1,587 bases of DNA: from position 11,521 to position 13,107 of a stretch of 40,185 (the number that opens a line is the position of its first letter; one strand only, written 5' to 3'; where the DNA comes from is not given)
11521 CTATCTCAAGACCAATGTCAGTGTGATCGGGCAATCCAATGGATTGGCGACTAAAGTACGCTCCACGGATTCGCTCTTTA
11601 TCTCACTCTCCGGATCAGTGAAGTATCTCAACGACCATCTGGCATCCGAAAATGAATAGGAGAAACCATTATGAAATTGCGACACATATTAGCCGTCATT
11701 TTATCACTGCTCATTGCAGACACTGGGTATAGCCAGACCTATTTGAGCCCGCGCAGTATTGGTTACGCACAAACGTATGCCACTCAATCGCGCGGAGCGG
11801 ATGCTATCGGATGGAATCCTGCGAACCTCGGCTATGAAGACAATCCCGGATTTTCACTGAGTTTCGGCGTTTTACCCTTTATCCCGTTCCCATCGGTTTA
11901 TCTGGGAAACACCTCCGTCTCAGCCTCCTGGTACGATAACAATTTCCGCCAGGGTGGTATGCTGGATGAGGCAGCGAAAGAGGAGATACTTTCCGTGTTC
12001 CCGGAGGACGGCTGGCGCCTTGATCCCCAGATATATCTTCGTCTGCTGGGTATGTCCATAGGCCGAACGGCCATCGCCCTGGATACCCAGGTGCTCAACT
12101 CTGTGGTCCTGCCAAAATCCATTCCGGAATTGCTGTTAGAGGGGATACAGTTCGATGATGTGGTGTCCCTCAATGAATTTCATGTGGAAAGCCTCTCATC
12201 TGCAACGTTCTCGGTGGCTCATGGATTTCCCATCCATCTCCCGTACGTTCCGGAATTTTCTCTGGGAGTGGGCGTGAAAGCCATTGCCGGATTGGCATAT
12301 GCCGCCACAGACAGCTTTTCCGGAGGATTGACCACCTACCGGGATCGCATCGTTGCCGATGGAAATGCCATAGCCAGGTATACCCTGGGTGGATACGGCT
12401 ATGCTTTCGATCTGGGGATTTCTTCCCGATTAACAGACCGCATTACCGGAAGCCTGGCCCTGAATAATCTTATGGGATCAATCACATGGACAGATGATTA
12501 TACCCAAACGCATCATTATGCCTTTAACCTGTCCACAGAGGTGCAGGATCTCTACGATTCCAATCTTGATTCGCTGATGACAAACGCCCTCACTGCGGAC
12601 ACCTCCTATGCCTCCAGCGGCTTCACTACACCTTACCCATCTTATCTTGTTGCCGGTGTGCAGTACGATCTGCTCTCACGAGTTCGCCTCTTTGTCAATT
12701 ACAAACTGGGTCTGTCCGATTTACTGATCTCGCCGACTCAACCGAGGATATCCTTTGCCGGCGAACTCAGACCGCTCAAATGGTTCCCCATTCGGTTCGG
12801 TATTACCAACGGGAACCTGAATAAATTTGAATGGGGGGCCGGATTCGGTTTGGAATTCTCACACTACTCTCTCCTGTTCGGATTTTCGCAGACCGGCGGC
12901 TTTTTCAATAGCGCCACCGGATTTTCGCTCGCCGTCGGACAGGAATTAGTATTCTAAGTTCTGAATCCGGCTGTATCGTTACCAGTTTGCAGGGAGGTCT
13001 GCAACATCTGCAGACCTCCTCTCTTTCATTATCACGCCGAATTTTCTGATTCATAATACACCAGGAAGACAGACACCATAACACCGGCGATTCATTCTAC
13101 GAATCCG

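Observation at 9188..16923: Tandemly duplicated two-gene cassette: large acidic multi-module lipoprotein + FadL/PorV-like outer-membrane barrel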

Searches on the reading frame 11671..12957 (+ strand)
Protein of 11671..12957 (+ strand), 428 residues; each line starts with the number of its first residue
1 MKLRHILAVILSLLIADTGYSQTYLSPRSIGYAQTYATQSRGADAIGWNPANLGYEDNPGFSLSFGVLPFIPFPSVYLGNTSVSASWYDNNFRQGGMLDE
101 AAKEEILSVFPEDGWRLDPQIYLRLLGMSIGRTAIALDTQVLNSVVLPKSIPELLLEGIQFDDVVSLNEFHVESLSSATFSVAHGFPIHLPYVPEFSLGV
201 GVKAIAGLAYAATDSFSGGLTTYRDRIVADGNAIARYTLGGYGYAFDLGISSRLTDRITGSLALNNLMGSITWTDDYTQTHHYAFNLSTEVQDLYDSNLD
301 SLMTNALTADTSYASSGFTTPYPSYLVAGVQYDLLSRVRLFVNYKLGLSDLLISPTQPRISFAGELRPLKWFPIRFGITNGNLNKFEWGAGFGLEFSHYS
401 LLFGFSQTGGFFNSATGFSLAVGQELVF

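Call 3: search_protein_families(library=pfam, proteins=[window:11671-12957:+], max_evalue=1)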
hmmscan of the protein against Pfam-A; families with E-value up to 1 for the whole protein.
window:11671-12957:+ (428 aa): 2 families
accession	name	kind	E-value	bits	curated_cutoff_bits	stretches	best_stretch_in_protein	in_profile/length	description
PF18990.6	DUF5723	-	8e-20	72.3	26.8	1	68-403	13-373/376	Family of unknown function (DUF5723)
PF13205.12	Big_5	-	0.086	14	23.6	1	251-301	47-97/105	Bacterial Ig-like domain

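Call 4: search_protein_families(library=ncbifam, proteins=[window:11671-12957:+], max_evalue=1)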
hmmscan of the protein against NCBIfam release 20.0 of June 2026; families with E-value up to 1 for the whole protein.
window:11671-12957:+ (428 aa): 1 family
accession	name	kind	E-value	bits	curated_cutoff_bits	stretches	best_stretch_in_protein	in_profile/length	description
NF033709.1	PorV_fam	subfamily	0.015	14.9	90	1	26-65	12-52/326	PorV/PorQ family protein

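Call 11: search_solved_structures(query=window:11671-12957:+, max_evalue=10)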
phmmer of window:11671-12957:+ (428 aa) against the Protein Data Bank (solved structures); distinct sequences matched with E-value up to 10: 0.
